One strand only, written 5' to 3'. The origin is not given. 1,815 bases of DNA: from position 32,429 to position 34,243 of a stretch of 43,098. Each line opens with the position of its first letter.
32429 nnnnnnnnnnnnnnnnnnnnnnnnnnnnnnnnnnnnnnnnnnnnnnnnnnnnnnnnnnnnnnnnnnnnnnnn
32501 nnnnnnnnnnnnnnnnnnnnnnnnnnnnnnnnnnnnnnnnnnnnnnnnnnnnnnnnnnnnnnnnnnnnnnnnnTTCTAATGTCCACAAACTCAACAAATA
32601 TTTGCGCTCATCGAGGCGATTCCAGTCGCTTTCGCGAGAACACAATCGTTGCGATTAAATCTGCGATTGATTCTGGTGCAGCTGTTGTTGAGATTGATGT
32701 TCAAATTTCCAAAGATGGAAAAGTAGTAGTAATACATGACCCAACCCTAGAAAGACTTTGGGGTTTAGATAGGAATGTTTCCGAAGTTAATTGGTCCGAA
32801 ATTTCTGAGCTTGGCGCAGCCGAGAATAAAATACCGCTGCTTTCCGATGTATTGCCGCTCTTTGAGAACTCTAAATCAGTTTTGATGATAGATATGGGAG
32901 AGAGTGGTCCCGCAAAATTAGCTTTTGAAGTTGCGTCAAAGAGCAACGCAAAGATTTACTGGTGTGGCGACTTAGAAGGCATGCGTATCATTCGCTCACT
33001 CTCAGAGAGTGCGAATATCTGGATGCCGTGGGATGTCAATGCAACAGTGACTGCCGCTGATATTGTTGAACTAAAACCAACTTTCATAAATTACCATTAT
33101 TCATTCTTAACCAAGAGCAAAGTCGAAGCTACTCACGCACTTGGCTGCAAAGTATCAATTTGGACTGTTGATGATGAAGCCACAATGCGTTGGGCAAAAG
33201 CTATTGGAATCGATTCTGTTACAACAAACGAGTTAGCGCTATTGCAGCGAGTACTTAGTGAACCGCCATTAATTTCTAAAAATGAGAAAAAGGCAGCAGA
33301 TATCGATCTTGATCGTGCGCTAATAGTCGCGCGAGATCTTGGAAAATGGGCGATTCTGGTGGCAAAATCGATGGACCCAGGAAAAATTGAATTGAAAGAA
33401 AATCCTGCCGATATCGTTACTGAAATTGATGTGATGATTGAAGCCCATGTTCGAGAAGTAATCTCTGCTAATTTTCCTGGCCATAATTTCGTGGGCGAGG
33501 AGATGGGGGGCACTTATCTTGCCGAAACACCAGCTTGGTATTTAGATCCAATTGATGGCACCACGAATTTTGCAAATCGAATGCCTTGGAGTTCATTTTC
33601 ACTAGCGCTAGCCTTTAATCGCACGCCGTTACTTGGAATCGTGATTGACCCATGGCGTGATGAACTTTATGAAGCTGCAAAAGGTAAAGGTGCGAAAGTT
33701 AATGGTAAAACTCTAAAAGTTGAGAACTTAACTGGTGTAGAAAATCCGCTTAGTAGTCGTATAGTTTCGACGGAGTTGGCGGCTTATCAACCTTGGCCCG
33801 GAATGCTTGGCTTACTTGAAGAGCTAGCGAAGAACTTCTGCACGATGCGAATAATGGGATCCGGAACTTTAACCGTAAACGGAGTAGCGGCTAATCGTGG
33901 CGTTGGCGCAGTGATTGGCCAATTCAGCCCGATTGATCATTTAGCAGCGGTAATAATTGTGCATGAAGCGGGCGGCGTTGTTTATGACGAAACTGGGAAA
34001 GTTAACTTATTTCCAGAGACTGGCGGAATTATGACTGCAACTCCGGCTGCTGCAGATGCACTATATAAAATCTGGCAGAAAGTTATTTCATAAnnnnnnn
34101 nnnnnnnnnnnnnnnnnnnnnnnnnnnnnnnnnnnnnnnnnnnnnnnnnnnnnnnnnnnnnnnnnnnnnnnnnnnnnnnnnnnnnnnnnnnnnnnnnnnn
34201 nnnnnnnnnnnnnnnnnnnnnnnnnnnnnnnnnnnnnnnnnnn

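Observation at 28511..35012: Six-gene operon: ABC importer + GDPD-IMPase fusion + degenerate ROK protein, next to iol genes; candidate inositol-phosphodiester scavenging module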

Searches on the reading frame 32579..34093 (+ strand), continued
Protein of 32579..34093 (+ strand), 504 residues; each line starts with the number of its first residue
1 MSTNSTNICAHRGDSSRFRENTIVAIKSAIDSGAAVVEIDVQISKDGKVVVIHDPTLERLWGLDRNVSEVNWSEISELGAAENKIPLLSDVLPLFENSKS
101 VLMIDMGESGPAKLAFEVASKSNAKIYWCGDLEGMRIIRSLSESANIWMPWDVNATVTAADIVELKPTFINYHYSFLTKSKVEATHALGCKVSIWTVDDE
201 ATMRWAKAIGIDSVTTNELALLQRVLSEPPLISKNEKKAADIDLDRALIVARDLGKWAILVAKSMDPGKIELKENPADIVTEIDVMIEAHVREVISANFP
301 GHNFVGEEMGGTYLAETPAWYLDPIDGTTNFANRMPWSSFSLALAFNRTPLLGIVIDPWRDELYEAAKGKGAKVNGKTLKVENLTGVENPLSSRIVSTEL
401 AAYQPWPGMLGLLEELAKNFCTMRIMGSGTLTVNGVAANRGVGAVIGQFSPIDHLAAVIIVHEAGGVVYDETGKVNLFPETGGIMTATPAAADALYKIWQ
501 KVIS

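Call 52: get_annotated_region(hit=H4, flank=8000)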
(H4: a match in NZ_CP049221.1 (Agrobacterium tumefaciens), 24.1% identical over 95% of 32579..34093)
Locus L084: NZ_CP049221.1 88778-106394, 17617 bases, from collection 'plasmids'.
description: Agrobacterium tumefaciens strain Q15/94 plasmid pQ15_94_4, complete sequence
organism: Agrobacterium tumefaciens (NCBI taxid 358)
taxonomy: Bacteria; Pseudomonadota; Alphaproteobacteria; Hyphomicrobiales; Rhizobiaceae; Agrobacterium; Agrobacterium tumefaciens
host: -; source: Clematis,cell culture; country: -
typing (MOB-suite, as given by PLSDB): conjugative; replicon rep_cluster_141; relaxase MOBQ; mating-pair formation MPF_T
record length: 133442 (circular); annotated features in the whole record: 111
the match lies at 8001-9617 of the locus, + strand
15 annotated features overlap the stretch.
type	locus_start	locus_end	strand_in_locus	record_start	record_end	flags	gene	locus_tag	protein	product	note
CDS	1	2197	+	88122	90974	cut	-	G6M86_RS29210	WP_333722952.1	hypothetical protein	-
CDS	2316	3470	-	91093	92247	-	-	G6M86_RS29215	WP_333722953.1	ROK family transcriptional regulator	GO:0006355 - regulation of DNA-templated transcription [Evidence IEA]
CDS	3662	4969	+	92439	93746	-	-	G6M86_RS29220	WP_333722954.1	extracellular solute-binding protein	-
CDS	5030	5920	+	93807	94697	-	-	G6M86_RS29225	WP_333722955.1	sugar ABC transporter permease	-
CDS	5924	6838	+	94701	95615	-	-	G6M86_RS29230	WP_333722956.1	ABC transporter permease subunit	GO:0055085 - transmembrane transport [Evidence IEA]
CDS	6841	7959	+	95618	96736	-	ugpC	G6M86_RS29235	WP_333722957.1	sn-glycerol-3-phosphate ABC transporter ATP-binding protein UgpC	-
CDS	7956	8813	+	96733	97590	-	-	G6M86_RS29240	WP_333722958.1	glycerophosphodiester phosphodiesterase family protein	-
CDS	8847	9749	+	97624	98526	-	-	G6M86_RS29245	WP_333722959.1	inositol monophosphatase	-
CDS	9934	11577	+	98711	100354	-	-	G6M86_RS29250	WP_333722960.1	Na/Pi cotransporter family protein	GO:0044341 - sodium-dependent phosphate transport [Evidence IEA]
CDS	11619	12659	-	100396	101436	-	-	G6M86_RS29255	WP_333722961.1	LacI family DNA-binding transcriptional regulator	GO:0006351 - DNA-templated transcription [Evidence IEA]; GO:0045892 - negative regulation of DNA-templated ...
CDS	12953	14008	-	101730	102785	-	-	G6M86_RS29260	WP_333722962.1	aldo/keto reductase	-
CDS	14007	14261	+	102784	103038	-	-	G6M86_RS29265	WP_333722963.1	hypothetical protein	-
CDS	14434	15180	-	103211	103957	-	-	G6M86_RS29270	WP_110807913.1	SDR family oxidoreductase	-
CDS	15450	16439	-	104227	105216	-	-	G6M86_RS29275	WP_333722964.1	LacI family DNA-binding transcriptional regulator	GO:0006351 - DNA-templated transcription [Evidence IEA]; GO:0045892 - negative regulation of DNA-templated ...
CDS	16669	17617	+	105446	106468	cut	-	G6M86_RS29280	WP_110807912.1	SIS domain-containing protein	GO:1901135 - carbohydrate derivative metabolic process [Evidence IEA]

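Call 58: get_annotated_region(hit=H9, flank=8000)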
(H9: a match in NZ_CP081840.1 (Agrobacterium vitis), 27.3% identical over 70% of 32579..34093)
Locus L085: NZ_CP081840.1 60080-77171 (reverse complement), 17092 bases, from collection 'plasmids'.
description: Agrobacterium vitis strain F2/5 plasmid unnamed2, complete sequence
organism: Agrobacterium vitis (NCBI taxid 373)
taxonomy: Bacteria; Pseudomonadota; Alphaproteobacteria; Hyphomicrobiales; Rhizobiaceae; Agrobacterium; Agrobacterium vitis
host: -; source: Vitis,Cell culture,South Africa; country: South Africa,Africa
typing (MOB-suite, as given by PLSDB): conjugative; relaxase MOBQ; mating-pair formation MPF_T
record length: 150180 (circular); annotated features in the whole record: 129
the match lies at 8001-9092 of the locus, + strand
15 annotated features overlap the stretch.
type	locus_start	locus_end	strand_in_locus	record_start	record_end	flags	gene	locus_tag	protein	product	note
CDS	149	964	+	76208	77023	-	-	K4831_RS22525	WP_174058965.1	IclR family transcriptional regulator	GO:0006355 - regulation of DNA-templated transcription [Evidence IEA]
CDS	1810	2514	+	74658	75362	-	traR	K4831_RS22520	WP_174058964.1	transcriptional regulator TraR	-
CDS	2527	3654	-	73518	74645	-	-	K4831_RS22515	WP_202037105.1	ROK family transcriptional regulator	GO:0006355 - regulation of DNA-templated transcription [Evidence IEA]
CDS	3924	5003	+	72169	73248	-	-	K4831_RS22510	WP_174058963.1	ABC transporter ATP-binding protein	-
CDS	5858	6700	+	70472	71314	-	-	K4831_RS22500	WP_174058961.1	ABC transporter permease subunit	GO:0055085 - transmembrane transport [Evidence IEA]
CDS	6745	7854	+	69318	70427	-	-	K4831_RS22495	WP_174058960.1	extracellular solute-binding protein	-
CDS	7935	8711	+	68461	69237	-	-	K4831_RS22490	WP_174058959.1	glycerophosphodiester phosphodiesterase family protein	GO:0006629 - lipid metabolic process [Evidence IEA]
CDS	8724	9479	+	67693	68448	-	-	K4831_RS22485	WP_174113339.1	inositol monophosphatase family protein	-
CDS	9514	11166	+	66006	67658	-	-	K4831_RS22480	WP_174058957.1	Na/Pi cotransporter family protein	GO:0044341 - sodium-dependent phosphate transport [Evidence IEA]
CDS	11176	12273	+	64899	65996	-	-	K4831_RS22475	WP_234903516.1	aldose 1-epimerase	-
CDS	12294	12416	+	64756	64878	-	-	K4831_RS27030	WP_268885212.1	hypothetical protein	-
CDS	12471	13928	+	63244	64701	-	gtfA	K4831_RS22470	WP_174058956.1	sucrose phosphorylase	GO:0005975 - carbohydrate metabolic process [Evidence IEA]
CDS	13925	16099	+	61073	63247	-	-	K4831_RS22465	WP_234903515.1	alpha-galactosidase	-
CDS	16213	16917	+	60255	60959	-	traR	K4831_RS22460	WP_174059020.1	transcriptional regulator TraR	-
CDS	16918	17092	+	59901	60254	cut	-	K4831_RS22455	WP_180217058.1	hypothetical protein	-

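Call 59: get_annotated_region(hit=H1, flank=9000)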
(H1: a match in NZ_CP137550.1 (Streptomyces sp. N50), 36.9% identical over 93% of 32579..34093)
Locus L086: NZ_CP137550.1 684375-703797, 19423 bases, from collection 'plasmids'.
description: Streptomyces sp. N50 plasmid unnamed, complete sequence
organism: Streptomyces sp. N50 (NCBI taxid 3081765)
taxonomy: Bacteria; Actinomycetota; Actinomycetes; Kitasatosporales; Streptomycetaceae; Streptomyces; Streptomyces sp. N50
host: -; source: Selaginella tamariscina,cell culture,mountain; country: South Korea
typing (MOB-suite, as given by PLSDB): non-mobilizable
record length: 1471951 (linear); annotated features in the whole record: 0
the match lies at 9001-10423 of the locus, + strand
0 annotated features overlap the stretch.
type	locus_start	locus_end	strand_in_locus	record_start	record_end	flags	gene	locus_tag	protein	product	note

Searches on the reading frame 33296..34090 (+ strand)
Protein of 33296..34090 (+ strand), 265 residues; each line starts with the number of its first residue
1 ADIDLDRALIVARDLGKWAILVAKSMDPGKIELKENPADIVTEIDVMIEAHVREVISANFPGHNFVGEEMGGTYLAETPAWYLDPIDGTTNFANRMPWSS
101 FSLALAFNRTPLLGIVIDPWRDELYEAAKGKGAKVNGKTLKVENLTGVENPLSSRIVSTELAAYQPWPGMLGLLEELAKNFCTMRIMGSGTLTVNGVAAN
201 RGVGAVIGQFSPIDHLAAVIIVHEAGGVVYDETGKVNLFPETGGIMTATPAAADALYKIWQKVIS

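Call 38: search_solved_structures(query=window:33296-34090:+, max_evalue=1e-10, show_alignments=5)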
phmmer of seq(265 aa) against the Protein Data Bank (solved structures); distinct sequences matched with E-value up to 1e-10: 30.
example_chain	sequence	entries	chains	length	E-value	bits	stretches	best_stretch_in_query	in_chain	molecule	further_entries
9vep_A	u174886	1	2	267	9.2e-29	104.2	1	14-257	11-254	Inositol-1-monophosphatase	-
4as5_A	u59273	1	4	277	1.5e-28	103.5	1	5-235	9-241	INOSITOL MONOPHOSPHATASE 1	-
2qfl_A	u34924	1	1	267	2.1e-28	103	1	13-256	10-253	Inositol-1-monophosphatase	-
7vce_A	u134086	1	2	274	2.5e-28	102.7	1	5-234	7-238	Inositol monophosphatase 1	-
1awb_A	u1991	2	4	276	2.6e-28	102.7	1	5-234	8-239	MYO-INOSITOL MONOPHOSPHATASE | INOSITOL MONOPHOSPHATASE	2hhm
1ima_A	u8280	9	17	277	2.6e-28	102.7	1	5-234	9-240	INOSITOL MONOPHOSPHATASE | INOSITOL MONOPHOSPHATASE 1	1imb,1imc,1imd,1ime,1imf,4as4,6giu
6zk0_AAA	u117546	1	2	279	2.6e-28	102.7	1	5-234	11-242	Inositol monophosphatase 1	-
6tqn_T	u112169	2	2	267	3.9e-28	102.1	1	13-256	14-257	Inositol monophosphatase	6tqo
6ib7_A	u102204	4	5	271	4e-28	102.1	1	13-256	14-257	Inositol-1-monophosphatase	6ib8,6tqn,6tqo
2bji_A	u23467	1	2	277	3.8e-26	95.6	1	29-235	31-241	INOSITOL-1(OR 4)-MONOPHOSPHATASE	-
5zhh_A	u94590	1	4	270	2.3e-25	93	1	31-248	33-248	Inositol-1-monophosphatase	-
2fvz_A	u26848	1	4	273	3.6e-25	92.4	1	27-234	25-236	Inositol monophosphatase 2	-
2czh_A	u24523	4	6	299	4.7e-25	92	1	27-234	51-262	Inositol monophosphatase 2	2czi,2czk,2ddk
2pcr_A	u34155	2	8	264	2.4e-24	89.7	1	35-230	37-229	Inositol-1-monophosphatase | Fructose-1,6-bisphosphatase/inositol-1-monophosphatase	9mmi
2p3n_A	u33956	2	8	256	6.8e-23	84.9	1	30-240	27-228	Inositol-1-monophosphatase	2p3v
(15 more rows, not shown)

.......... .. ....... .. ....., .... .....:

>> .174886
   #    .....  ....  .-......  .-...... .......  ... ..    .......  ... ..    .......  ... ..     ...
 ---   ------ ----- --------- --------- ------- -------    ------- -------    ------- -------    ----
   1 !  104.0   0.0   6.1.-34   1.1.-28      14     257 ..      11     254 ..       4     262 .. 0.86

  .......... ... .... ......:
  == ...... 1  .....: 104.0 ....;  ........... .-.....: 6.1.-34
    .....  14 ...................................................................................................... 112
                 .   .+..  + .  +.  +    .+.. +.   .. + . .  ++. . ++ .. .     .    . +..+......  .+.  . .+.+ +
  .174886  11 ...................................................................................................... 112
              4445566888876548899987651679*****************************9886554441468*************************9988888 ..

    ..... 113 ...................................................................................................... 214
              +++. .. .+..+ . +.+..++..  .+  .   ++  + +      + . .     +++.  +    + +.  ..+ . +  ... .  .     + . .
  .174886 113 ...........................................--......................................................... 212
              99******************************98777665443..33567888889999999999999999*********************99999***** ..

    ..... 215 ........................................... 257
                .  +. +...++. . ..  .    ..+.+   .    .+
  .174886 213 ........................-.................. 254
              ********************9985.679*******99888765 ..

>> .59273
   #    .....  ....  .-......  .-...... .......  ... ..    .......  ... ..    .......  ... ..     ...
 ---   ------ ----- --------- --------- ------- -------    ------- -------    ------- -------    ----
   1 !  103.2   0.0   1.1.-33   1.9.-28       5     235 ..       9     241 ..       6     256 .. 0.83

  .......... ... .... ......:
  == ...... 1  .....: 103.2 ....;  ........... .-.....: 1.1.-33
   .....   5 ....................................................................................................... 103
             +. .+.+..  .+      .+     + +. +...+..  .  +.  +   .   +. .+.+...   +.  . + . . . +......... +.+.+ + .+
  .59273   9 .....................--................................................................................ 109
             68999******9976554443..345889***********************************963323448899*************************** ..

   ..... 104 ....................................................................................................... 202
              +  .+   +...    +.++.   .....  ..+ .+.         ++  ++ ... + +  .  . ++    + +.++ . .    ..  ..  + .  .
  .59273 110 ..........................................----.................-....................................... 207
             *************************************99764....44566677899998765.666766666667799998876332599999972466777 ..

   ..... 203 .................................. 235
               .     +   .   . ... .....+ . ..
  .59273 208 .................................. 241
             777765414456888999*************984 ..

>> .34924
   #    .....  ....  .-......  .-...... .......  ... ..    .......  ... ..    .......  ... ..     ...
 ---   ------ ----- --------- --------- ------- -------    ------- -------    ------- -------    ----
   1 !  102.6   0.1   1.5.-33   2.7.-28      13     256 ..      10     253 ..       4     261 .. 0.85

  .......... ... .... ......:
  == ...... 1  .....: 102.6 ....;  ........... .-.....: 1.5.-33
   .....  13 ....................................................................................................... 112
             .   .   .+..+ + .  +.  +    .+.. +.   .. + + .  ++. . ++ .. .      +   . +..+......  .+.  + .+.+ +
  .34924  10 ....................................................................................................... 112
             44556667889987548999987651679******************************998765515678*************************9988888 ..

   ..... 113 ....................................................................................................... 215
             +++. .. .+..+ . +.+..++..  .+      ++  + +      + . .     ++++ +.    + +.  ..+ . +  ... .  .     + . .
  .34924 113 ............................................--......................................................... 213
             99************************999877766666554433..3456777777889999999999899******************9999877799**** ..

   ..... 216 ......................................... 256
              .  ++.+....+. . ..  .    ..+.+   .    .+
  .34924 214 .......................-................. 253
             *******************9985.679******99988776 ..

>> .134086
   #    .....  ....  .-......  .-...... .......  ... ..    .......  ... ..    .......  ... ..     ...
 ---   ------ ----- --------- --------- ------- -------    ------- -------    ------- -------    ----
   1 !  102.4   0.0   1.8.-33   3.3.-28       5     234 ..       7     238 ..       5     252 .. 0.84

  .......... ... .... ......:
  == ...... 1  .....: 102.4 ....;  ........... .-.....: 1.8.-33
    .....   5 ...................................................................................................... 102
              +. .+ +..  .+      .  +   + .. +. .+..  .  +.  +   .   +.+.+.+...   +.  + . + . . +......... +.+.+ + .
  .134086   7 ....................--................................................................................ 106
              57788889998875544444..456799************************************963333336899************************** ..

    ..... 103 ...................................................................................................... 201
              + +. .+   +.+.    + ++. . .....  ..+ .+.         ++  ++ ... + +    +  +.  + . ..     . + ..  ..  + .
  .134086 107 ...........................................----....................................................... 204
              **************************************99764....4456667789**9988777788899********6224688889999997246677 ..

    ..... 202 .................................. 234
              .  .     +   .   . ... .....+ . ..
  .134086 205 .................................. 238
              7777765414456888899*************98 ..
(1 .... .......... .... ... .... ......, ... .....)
